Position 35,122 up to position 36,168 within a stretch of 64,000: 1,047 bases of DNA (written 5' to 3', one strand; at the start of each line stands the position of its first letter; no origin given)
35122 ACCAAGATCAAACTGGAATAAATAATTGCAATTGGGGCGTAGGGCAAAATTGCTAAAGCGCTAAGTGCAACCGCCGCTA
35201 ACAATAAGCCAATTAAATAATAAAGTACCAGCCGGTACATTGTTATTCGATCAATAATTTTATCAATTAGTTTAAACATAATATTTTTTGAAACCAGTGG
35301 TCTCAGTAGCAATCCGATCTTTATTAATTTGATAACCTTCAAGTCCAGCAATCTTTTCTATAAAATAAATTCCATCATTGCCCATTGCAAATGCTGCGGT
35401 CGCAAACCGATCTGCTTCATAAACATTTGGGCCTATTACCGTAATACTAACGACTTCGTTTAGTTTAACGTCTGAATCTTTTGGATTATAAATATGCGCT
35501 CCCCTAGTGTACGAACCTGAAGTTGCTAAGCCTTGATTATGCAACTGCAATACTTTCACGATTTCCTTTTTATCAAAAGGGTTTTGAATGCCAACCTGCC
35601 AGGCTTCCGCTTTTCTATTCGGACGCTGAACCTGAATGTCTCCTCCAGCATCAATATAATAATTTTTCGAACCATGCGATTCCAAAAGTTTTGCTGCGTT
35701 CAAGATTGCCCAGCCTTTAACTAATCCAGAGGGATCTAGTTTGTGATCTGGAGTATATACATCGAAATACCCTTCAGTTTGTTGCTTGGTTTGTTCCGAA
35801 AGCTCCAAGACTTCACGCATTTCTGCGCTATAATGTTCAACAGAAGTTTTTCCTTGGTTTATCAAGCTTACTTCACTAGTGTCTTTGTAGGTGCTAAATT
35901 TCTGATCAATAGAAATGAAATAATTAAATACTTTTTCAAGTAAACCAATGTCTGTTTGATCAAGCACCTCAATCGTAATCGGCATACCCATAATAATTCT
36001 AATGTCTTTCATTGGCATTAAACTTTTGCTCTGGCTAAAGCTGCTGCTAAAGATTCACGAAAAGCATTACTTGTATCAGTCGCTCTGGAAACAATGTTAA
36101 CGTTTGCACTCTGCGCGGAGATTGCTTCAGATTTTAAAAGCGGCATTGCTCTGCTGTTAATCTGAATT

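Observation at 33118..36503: Four-gene extracytosolic flavinylation / electron-transfer module (FMN-binding protein, ApbE, membrane FAD-NAD(P) oxidoreductase, His-rich PepSY protein)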

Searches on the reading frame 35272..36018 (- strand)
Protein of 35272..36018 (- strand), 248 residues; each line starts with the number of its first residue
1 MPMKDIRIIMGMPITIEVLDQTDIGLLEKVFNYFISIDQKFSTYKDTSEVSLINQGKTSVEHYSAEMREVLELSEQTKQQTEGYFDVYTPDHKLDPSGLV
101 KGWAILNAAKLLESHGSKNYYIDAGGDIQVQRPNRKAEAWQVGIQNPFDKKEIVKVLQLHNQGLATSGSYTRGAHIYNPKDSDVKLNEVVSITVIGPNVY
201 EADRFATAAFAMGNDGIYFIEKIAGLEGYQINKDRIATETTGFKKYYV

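Call 3: search_protein_families(library=pfam, proteins=[window:35272-36018:-], max_evalue=0.01)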
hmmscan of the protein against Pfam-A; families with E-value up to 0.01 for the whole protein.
window:35272-36018:- (248 aa): 1 family
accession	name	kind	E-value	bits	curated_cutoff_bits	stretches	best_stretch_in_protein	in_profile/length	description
PF02424.20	ApbE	-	8.1e-41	140.7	25.6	2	92-223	124-258/266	ApbE family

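Call 4: search_protein_families(library=ncbifam, proteins=[window:35272-36018:-], max_evalue=0.01)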
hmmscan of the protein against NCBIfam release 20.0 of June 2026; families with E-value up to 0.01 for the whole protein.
window:35272-36018:- (248 aa): 1 family
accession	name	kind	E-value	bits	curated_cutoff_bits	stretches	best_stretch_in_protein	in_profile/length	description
NF007774.0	PRK10461.1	equivalog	3.4e-21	75.5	498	1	79-235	166-331/351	FAD:protein FMN transferase ApbE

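Call 52: search_solved_structures(query=window:35272-36018:-, max_evalue=0.001, show_alignments=2)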
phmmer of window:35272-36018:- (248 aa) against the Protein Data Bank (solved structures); distinct sequences matched with E-value up to 0.001: 12.
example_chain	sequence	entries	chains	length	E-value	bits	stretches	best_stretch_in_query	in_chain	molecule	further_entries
4xgw_A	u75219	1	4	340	5.7e-19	71.8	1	79-237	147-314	FAD:protein FMN transferase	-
2o18_A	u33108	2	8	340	2.1e-18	70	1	79-237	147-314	Thiamine biosynthesis lipoprotein apbE | FAD:protein FMN transferase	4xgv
6nxi_A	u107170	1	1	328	2.3e-17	66.6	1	90-233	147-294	FAD:protein FMN transferase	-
4xgx_A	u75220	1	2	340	2.8e-17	66.3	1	79-237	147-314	FAD:protein FMN transferase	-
7esa_A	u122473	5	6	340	2.4e-16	63.2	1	92-245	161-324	FAD:protein FMN transferase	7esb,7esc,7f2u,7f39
6nxj_A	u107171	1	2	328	3.9e-16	62.5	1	90-233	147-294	FAD:protein FMN transferase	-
3pnd_A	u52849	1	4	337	9.2e-16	61.3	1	88-235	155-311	Thiamine biosynthesis lipoprotein ApbE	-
5mgy_H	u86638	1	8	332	9.9e-10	41.6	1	93-235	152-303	FAD:protein FMN transferase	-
1vrm_A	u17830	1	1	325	1e-08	38.2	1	93-214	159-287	hypothetical protein TM1553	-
4xdt_A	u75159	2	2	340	3.3e-05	26.8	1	93-235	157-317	FAD:protein FMN transferase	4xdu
4ifu_A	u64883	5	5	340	9e-05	25.3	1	93-235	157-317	FAD:protein FMN transferase | Thiamine biosynthesis lipoprotein ApbE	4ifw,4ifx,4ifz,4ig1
7mgt_A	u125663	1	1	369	0.00011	25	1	93-235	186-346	FAD:protein FMN transferase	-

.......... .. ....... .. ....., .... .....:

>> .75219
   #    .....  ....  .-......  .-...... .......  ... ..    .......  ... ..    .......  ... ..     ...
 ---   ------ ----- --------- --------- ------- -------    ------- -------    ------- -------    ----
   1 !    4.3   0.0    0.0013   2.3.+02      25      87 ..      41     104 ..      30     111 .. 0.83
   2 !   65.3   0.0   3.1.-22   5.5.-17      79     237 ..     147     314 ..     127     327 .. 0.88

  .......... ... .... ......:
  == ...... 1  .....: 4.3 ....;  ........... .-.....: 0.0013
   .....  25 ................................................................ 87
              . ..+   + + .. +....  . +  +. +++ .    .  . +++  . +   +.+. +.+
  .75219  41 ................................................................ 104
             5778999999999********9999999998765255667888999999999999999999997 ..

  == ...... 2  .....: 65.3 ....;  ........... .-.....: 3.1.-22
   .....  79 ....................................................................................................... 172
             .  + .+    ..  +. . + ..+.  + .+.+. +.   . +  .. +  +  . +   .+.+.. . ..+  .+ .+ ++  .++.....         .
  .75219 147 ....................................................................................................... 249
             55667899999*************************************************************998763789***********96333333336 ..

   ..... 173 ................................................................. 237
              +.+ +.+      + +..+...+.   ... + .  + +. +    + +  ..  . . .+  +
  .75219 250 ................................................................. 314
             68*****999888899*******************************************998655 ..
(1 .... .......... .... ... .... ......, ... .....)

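Call 53: find_homologous_proteins(query=window:35272-36018:-, max_evalue=1e-10)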
Query window:35272-36018:- (248 aa): 8000 proteins with E <= 1e-10 among 8000 candidates; the best 120 are listed.
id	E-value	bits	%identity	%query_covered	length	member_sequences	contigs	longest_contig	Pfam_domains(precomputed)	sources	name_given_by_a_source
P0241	2.3e-161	553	100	100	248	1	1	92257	PF02424.21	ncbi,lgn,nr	ncbi:MAG: FAD:protein transferase [Candidatus Doudnabacteria bacterium]|nr:FAD:protein transferase [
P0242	7.7e-103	361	66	99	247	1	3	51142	PF02424.21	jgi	jgi:thiamine biosynthesis lipoprotein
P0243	1.4e-96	341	62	99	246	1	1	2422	PF02424.21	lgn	-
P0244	1.0e-95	338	63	99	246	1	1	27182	PF02424.21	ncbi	-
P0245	1.1e-94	334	62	98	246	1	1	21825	PF02424.21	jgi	jgi:FAD:protein FMN transferase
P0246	1.3e-94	334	61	98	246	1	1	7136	PF02424.21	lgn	-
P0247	2.8e-94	333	62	98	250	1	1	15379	PF02424.21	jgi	jgi:FAD:protein FMN transferase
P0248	6.4e-94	332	59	98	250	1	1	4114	PF02424.21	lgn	-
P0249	3.4e-93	330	60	98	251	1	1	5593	PF02424.21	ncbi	-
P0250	1.3e-92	328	62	98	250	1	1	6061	PF02424.21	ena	-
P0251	1.9e-92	327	60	99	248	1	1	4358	PF02424.21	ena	-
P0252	2.7e-92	327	58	98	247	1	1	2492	PF02424.21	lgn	-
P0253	5.6e-92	326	59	98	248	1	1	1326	PF02424.21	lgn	-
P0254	8.1e-92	325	59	98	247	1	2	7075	PF02424.21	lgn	-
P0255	1.6e-91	324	60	98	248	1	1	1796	PF02424.21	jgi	-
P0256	2.5e-91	323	61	98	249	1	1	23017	PF02424.21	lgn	-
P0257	2.8e-91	323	62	98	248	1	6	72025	PF02424.21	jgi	jgi:thiamine biosynthesis lipoprotein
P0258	4.6e-91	323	60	98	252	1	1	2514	PF02424.21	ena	-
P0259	4.8e-91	323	59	98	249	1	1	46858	PF02424.21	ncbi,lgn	-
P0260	5.7e-91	322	60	98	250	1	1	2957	PF02424.21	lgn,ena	-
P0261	1.1e-90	321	59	99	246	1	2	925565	PF02424.21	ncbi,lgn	-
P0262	1.9e-90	321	60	98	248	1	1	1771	PF02424.21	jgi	jgi:FAD:protein FMN transferase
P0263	2.0e-90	321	60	98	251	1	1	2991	PF02424.21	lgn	-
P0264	2.0e-90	321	59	98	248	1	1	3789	PF02424.21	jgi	jgi:thiamine biosynthesis lipoprotein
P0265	2.6e-90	320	58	98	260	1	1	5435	PF02424.21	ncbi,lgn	-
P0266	2.8e-90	320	58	98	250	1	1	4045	PF02424.21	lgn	-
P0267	2.9e-90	320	60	98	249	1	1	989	PF02424.21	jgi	jgi:thiamine biosynthesis lipoprotein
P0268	3.7e-90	320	58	99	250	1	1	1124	PF02424.21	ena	-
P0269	3.8e-90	320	58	98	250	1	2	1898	PF02424.21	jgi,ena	-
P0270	4.1e-90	319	60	98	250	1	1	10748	PF02424.21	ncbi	-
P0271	4.2e-90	319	57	98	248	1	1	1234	PF02424.21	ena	-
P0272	5.8e-90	319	60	96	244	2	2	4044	PF02424.21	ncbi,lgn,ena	-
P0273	6.1e-90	319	58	99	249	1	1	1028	PF02424.21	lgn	-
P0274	7.8e-90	319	60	99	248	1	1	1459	PF02424.21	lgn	-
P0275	8.0e-90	319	59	98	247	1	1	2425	PF02424.21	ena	-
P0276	8.4e-90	318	59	99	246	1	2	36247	PF02424.21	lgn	-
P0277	8.7e-90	318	58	98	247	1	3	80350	PF02424.21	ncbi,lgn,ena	-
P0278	8.9e-90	318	60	96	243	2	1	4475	PF02424.21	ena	-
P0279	9.1e-90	318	61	98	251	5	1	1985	PF02424.21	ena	-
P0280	1.3e-89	318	58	98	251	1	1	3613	PF02424.21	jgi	jgi:thiamine biosynthesis lipoprotein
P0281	1.4e-89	318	57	98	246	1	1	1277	PF02424.21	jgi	-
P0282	1.5e-89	318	59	98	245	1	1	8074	PF02424.21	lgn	-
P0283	1.7e-89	317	58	98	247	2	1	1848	PF02424.21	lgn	-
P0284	1.7e-89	317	58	99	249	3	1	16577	PF02424.21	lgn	-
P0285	1.8e-89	317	57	98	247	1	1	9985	PF02424.21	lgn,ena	-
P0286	2.0e-89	317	60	98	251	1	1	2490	PF02424.21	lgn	-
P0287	2.2e-89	317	59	96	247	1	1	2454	PF02424.21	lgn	-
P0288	2.2e-89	317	59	96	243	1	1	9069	PF02424.21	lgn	-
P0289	2.3e-89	317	57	98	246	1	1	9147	PF02424.21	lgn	-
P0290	2.4e-89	317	59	99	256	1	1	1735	PF02424.21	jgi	jgi:thiamine biosynthesis lipoprotein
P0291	2.6e-89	317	57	98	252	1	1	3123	PF02424.21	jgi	jgi:thiamine biosynthesis lipoprotein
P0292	2.8e-89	317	56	99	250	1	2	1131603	PF02424.21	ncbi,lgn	-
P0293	2.8e-89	317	60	96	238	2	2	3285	PF02424.21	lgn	-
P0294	3.2e-89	317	59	98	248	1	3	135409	PF02424.21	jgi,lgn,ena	jgi:thiamine biosynthesis lipoprotein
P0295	3.4e-89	316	58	98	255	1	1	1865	PF02424.21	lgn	-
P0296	5.6e-89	316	59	98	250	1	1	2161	PF02424.21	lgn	-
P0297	6.5e-89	316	59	98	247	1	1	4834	PF02424.21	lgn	-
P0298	7.0e-89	315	59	96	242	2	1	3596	PF02424.21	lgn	-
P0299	9.0e-89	315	58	98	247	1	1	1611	PF02424.21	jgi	-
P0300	9.7e-89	315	57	98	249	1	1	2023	PF02424.21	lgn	-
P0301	1.1e-88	315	58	98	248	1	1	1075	PF02424.21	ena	-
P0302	1.2e-88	315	56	98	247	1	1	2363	PF02424.21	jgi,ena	-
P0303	1.2e-88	315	58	98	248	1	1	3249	PF02424.21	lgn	-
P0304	1.3e-88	315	56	98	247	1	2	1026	PF02424.21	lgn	-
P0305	1.3e-88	315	56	98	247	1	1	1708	PF02424.21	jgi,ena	-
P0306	1.5e-88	314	60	99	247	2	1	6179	PF02424.21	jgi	-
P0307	1.6e-88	314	60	98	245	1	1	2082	PF02424.21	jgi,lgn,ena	-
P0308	1.7e-88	314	54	99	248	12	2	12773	PF02424.21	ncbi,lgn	-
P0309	1.8e-88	314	58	98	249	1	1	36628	PF02424.21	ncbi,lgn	-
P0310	1.9e-88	314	61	96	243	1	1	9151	PF02424.21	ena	-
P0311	1.9e-88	314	57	96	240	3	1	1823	PF02424.21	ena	-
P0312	2.0e-88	314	58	96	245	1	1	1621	PF02424.21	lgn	-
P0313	2.1e-88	314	58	98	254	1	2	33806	PF02424.21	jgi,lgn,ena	-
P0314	2.1e-88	314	58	98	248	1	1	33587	PF02424.21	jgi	jgi:thiamine biosynthesis lipoprotein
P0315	2.2e-88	314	61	98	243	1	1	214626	PF02424.21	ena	-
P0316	2.2e-88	314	59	99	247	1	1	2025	PF02424.21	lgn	-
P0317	2.5e-88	314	56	99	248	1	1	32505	PF02424.21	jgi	jgi:FAD:protein FMN transferase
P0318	2.5e-88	314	54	99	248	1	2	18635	PF02424.21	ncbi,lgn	-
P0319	2.5e-88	314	56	98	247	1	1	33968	PF02424.21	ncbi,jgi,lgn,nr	ncbi:MAG TPA: FAD:protein FMN transferase [Candidatus Paceibacterota bacterium]|jgi:thiamine biosynt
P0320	2.6e-88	314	58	98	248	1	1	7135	PF02424.21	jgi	jgi:thiamine biosynthesis lipoprotein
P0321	2.6e-88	314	57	99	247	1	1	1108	PF02424.21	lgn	-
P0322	2.8e-88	313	56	99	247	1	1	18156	PF02424.21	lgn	-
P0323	2.9e-88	313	59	98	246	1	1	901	PF02424.21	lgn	-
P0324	3.1e-88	313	60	96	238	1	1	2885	PF02424.21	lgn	-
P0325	3.1e-88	313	57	99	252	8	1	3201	PF02424.21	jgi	jgi:thiamine biosynthesis lipoprotein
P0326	3.1e-88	313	60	98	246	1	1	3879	PF02424.21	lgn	-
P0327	3.3e-88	313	58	96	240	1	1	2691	PF02424.21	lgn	-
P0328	3.5e-88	313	56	99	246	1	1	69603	PF02424.21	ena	-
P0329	3.5e-88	313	59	98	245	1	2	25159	PF02424.21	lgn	-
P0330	3.7e-88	313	59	98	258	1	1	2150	PF02424.21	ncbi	-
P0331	3.7e-88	313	57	99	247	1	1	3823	PF02424.21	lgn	-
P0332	3.8e-88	313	58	99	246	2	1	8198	PF02424.21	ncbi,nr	ncbi:MAG: FAD:protein FMN transferase [Patescibacteria group bacterium]|nr:FAD:protein FMN transfera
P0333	4.0e-88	313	57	99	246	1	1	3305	PF02424.21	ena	-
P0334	4.2e-88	313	59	98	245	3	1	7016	PF02424.21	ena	-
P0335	4.7e-88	313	58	98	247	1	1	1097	PF02424.21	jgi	jgi:thiamine biosynthesis lipoprotein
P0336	4.7e-88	313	58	98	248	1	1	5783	PF02424.21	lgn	-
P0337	4.8e-88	313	55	98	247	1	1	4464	PF02424.21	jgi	-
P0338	4.9e-88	313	60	98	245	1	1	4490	PF02424.21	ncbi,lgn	-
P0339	5.1e-88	313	56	98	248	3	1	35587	PF02424.21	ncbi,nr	ncbi:MAG: FAD:protein FMN transferase [Patescibacteria group bacterium]|nr:FAD:protein FMN transfera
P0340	5.6e-88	313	57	99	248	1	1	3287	PF02424.21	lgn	-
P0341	5.6e-88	312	61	96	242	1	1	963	PF02424.21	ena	-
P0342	5.8e-88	312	58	99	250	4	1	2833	PF02424.21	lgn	-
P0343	5.9e-88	312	57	98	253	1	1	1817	PF02424.21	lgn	-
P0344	6.0e-88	312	59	96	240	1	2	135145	PF02424.21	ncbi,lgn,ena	-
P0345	6.2e-88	312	57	98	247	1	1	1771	PF02424.21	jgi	-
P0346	6.2e-88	312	57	98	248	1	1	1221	PF02424.21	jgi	jgi:thiamine biosynthesis lipoprotein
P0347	6.4e-88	312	58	98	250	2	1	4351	PF02424.21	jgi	jgi:FAD:protein FMN transferase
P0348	6.5e-88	312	57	98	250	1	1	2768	PF02424.21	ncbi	-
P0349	6.6e-88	312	57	98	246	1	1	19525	PF02424.21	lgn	-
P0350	6.8e-88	312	58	97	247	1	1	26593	PF02424.21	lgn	-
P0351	7.2e-88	312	58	96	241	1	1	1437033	PF02424.21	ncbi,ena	-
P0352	7.8e-88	312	57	98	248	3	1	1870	PF02424.21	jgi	-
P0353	8.7e-88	312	59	96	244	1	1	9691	PF02424.21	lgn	-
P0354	8.8e-88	312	63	95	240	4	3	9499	PF02424.21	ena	-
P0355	9.1e-88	312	58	98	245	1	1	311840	PF02424.21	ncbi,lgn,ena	-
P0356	9.4e-88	312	58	98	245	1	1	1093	PF02424.21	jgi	jgi:thiamine biosynthesis lipoprotein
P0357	1.1e-87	312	57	99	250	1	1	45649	PF02424.21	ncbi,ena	-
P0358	1.1e-87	311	62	94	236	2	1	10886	PF02424.21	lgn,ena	-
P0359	1.1e-87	311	57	98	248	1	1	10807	PF02424.21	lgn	-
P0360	1.1e-87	311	58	99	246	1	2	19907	PF02424.21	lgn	-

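Call 83: find_encoding_contigs(protein=P0351, flank=4000, max_places=1)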
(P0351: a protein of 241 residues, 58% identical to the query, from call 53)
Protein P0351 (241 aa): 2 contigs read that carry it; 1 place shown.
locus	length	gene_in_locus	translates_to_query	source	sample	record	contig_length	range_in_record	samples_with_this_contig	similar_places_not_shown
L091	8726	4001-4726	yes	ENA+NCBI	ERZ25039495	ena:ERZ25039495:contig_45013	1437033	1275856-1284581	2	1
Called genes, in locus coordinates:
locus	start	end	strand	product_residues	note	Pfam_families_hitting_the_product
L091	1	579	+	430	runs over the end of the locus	-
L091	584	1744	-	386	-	PF00083:Sugar_tr, PF07690:MFS_1, PF12832:MFS_1_like (weak), PF07690:MFS_1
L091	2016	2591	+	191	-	PF07638:Sigma70_ECF (faint), PF04542:Sigma70_r2, PF04545:Sigma70_r4, PF08281:Sigma70_r4_2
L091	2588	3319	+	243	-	-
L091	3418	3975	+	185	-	-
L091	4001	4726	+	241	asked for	PF02424:ApbE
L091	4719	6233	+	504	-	PF03116:NQR2_RnfD_RnfE (weak), PF00175:NAD_binding_1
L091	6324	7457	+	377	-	PF01757:Acyl_transf_3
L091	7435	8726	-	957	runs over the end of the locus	PF00912:Transgly, PF00905:Transpeptidase, PF17957:Big_7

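Call 84: find_encoding_contigs(protein=P0292, flank=4000, max_places=1)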
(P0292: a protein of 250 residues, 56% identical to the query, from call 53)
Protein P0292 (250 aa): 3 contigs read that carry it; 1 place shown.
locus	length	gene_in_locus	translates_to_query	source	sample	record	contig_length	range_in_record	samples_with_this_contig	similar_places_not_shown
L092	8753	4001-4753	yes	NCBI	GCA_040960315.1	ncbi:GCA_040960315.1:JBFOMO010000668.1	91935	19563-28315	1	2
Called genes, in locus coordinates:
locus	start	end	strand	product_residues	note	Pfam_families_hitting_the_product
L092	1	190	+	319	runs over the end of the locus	PF01207:Dus, PF01180:DHO_dh (faint)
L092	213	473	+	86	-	PF01541:GIY-YIG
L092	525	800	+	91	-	-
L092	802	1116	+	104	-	-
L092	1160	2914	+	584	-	PF13185:GAF_2 (weak), PF00512:HisKA, PF02518:HATPase_c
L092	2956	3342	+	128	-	PF00072:Response_reg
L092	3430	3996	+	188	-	PF04205:FMN_bind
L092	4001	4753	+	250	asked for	PF02424:ApbE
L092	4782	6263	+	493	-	PF03116:NQR2_RnfD_RnfE (faint), PF00175:NAD_binding_1, PF08030:NAD_binding_6 (faint)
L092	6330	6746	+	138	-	PF07884:VKOR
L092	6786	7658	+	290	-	PF00005:ABC_tran, PF13304:AAA_21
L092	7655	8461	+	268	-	PF12679:ABC2_membrane_2, PF10920:DUF2705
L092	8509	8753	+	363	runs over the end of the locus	-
